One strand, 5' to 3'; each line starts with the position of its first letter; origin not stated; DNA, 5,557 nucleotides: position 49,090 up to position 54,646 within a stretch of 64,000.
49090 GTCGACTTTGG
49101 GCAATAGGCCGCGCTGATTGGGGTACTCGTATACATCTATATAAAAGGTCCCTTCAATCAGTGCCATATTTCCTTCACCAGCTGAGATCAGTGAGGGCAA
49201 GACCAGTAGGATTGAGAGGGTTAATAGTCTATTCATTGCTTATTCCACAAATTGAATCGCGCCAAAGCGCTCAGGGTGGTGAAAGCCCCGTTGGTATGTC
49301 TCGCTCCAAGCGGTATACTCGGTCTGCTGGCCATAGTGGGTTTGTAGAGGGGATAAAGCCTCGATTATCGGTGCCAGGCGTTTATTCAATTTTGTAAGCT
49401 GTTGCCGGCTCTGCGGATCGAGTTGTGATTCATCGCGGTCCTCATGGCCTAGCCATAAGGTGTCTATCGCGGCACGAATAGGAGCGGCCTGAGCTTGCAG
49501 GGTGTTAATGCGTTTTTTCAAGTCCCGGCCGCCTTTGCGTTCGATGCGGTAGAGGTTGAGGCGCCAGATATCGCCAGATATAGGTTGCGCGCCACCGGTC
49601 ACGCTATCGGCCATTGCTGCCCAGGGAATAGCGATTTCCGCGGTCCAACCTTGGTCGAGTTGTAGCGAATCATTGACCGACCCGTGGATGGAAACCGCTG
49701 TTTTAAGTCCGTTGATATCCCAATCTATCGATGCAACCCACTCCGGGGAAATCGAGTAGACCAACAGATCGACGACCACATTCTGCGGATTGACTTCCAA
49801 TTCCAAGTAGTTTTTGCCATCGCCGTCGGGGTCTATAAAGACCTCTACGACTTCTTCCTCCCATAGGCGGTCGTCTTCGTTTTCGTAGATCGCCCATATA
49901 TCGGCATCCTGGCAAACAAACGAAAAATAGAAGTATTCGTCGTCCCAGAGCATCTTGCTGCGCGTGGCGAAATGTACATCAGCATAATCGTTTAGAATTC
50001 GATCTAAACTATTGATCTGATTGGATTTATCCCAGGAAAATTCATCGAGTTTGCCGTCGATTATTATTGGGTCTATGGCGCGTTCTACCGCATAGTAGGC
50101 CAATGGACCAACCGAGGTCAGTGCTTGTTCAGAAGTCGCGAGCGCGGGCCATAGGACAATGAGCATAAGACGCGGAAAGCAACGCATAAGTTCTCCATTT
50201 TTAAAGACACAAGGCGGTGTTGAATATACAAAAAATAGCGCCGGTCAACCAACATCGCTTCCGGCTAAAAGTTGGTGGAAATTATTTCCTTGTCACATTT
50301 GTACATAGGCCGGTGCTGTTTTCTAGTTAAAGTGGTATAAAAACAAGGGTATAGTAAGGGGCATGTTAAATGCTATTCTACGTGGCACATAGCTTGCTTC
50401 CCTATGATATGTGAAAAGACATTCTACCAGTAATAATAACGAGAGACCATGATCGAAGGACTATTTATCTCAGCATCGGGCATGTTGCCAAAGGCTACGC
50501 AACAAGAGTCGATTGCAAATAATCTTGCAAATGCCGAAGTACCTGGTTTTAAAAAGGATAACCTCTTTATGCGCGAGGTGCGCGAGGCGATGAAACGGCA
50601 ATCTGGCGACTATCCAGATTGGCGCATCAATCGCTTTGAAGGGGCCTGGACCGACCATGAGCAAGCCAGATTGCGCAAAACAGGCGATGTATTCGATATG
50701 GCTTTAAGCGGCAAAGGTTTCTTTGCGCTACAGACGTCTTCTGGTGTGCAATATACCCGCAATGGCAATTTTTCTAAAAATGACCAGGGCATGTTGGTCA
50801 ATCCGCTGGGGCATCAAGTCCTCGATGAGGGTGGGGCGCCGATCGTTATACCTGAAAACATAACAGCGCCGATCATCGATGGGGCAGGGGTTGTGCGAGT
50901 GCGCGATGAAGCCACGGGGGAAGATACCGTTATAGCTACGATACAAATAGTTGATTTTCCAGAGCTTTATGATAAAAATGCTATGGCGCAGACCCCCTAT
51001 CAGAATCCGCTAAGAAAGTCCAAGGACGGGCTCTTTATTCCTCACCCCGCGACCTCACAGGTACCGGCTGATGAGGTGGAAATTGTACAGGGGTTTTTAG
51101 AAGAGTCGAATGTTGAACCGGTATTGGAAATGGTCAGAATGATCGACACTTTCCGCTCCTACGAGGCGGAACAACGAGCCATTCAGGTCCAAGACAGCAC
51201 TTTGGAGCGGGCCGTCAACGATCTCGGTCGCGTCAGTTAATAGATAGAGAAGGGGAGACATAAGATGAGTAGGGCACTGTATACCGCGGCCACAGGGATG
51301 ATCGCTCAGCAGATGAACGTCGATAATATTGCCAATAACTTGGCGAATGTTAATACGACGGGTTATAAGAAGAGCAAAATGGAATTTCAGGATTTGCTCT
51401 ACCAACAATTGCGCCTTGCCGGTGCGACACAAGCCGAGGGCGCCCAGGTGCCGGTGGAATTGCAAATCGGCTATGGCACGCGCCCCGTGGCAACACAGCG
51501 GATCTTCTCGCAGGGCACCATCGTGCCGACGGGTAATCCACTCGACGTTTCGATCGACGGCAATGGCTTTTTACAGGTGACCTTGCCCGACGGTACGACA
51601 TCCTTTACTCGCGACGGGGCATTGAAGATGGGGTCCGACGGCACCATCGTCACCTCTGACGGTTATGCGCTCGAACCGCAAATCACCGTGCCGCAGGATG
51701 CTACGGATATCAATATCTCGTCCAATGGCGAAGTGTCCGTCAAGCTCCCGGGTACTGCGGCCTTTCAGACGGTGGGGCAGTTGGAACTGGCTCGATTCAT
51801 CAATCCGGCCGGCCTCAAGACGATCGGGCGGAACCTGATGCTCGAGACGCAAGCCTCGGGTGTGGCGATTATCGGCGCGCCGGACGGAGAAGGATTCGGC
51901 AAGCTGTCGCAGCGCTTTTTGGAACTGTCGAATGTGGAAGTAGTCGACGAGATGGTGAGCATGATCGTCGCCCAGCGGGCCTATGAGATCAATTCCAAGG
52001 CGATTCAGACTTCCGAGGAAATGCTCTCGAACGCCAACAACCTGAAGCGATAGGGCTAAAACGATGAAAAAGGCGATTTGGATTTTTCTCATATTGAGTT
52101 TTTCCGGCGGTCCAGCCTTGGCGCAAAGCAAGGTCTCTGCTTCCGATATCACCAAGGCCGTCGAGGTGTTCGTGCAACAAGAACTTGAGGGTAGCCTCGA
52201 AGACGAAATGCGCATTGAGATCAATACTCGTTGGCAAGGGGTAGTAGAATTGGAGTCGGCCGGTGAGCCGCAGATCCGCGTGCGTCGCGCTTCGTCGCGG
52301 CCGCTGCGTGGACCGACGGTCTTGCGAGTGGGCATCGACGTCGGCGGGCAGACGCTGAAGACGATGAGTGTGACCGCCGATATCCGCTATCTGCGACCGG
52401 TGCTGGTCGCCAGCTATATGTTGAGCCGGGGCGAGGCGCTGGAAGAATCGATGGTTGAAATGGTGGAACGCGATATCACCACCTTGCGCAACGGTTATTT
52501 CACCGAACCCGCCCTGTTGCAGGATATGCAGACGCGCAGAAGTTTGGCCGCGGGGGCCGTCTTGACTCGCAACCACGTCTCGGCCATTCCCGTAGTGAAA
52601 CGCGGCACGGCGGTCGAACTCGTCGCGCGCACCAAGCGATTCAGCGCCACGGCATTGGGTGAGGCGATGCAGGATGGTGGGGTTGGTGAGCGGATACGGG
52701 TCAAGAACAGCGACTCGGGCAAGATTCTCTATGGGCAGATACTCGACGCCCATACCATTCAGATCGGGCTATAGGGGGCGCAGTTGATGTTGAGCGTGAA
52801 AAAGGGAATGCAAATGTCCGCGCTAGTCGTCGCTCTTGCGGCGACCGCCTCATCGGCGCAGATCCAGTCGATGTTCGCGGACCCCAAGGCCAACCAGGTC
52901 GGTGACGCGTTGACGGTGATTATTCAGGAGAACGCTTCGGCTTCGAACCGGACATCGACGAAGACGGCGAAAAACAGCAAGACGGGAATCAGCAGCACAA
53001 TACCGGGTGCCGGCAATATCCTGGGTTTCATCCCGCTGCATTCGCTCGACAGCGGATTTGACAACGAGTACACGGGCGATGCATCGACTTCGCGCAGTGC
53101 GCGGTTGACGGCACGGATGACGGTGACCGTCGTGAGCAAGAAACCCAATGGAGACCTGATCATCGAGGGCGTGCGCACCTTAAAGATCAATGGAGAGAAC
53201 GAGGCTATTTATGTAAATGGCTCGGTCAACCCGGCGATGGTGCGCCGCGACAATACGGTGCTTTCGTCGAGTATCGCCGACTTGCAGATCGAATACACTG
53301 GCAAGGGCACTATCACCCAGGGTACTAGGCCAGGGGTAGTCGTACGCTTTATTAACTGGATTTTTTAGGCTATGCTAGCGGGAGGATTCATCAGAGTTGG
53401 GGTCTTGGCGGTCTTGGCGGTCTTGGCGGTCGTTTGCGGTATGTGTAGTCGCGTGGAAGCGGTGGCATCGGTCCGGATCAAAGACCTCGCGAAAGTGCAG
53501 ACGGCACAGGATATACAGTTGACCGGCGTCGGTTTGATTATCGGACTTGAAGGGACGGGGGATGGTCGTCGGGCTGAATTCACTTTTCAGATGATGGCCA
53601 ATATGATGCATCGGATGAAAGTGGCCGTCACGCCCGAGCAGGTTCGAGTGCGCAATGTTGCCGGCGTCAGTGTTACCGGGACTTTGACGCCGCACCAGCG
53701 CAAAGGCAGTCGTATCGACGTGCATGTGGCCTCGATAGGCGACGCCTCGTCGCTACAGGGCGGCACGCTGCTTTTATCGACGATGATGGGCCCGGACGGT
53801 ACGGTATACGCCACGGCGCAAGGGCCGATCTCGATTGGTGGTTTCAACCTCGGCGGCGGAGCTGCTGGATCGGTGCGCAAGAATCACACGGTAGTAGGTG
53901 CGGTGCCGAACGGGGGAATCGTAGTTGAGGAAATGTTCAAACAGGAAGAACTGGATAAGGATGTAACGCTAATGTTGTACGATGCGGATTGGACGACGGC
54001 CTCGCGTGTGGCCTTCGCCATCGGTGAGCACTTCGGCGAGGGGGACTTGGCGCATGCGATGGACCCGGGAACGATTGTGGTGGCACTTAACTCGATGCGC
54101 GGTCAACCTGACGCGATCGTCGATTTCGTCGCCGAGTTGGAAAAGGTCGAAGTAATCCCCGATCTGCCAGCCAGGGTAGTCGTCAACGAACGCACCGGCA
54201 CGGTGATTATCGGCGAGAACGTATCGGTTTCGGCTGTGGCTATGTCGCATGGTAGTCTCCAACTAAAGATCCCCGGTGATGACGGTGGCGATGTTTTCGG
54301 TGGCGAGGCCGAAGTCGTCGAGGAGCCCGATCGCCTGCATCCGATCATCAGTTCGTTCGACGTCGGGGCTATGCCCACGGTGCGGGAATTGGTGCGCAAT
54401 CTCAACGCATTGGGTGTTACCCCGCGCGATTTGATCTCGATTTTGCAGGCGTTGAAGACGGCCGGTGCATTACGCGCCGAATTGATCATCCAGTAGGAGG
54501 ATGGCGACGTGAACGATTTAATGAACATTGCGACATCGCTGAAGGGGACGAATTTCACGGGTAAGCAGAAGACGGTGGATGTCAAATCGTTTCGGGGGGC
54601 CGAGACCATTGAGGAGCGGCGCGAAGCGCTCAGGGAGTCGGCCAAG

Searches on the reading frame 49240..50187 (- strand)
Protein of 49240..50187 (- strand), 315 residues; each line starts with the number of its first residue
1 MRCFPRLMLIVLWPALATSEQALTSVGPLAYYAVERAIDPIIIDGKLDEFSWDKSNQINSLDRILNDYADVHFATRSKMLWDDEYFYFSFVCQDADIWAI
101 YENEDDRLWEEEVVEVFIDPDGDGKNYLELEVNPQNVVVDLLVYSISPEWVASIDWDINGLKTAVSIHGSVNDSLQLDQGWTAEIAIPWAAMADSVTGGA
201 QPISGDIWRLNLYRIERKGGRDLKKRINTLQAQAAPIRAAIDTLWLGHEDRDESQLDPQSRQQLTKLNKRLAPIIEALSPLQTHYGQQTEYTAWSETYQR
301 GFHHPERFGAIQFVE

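Call 76: search_protein_families(library=pfam, proteins=[window:49240-50187:-], max_evalue=0.0001)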
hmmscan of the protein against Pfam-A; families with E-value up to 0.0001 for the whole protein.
window:49240-50187:- (315 aa): 2 families
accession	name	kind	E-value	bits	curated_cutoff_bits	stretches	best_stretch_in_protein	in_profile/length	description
PF06452.16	CBM9_1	-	2.2e-11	44.4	23.4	1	43-194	1-135/185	Carbohydrate family 9 binding domain-like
PF16011.10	CBM9_2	-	1.1e-05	25.8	25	0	81-137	37-92/199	Carbohydrate-binding family 9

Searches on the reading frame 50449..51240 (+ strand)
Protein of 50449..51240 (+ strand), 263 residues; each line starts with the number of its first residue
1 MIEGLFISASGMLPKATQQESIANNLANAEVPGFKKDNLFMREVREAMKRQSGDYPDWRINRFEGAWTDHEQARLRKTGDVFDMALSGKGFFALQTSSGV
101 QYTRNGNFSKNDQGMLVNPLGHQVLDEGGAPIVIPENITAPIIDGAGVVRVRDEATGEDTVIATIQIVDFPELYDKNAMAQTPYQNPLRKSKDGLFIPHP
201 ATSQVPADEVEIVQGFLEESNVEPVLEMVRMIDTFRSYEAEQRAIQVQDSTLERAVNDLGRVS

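Call 76: search_protein_families(library=pfam, proteins=[window:50449-51240:+], max_evalue=0.0001)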
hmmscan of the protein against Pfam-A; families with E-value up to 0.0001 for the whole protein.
window:50449-51240:+ (263 aa): 3 families
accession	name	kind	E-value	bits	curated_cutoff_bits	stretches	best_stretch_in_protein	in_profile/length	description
PF22692.1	LlgE_F_G_D1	-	4.7e-15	55.9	27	1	85-150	1-63/64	Flagellar hook protein FlgE/F/G D1 domain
PF06429.18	Flg_bbr_C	-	9e-15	54.4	23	1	214-257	2-45/46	Flagellar basal body rod FlgEFG protein C-terminal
PF00460.25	Flg_bb_rod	-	1.9e-05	25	20.7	1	8-35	4-31/31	Flagella basal body rod protein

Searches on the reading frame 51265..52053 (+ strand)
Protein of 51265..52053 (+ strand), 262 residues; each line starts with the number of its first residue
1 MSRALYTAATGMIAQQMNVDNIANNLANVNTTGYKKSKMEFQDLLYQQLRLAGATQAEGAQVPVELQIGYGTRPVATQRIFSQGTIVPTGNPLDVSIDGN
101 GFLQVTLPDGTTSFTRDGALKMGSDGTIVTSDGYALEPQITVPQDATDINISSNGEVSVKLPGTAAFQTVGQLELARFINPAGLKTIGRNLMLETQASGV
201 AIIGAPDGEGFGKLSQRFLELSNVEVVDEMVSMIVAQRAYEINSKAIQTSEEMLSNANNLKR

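Call 76: search_protein_families(library=pfam, proteins=[window:51265-52053:+], max_evalue=0.0001)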
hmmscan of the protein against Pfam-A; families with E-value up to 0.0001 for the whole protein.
window:51265-52053:+ (262 aa): 3 families
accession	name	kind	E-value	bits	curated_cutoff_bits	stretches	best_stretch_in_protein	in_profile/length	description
PF22692.1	LlgE_F_G_D1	-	2e-25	89.1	27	1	97-159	2-64/64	Flagellar hook protein FlgE/F/G D1 domain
PF06429.18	Flg_bbr_C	-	3.9e-19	68.3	23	1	216-260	2-46/46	Flagellar basal body rod FlgEFG protein C-terminal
PF00460.25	Flg_bb_rod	-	3.5e-10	40.1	20.7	1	5-35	1-31/31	Flagella basal body rod protein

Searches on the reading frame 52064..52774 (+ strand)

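Call 76: search_protein_families(library=pfam, proteins=[window:52064-52774:+], max_evalue=0.0001)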
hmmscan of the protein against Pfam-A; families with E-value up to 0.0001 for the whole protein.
window:52064-52774:+ (236 aa): 2 families
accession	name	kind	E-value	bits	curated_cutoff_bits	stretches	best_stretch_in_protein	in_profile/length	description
PF13144.11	ChapFlgA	-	7.5e-32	110.4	23.8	1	112-234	2-122/122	Chaperone for flagella basal body P-ring formation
PF08666.17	SAF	-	3.4e-07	31.2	21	1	111-172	1-62/63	SAF domain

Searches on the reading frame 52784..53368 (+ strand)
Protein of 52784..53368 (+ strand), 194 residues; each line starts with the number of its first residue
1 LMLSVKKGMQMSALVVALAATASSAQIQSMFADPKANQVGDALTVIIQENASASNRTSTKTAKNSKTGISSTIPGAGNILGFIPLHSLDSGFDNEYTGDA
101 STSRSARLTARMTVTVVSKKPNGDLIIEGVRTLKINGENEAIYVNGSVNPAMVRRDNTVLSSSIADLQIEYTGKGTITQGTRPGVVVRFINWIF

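Call 76: search_protein_families(library=pfam, proteins=[window:52784-53368:+], max_evalue=0.0001)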
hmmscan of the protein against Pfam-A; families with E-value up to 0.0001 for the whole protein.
window:52784-53368:+ (194 aa): 1 family
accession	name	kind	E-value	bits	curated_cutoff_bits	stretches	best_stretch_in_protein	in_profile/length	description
PF02107.21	FlgH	-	8.3e-45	152.9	27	1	24-193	11-170/172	Flagellar L-ring protein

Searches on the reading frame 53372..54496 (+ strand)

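Call 76: search_protein_families(library=pfam, proteins=[window:53372-54496:+], max_evalue=0.0001)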
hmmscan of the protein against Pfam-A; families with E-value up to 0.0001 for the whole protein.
window:53372-54496:+ (374 aa): 1 family
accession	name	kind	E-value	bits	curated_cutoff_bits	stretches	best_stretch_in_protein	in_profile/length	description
PF02119.21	FlgI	-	1.6e-103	346.7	25.3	1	35-373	1-343/343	Flagellar P-ring protein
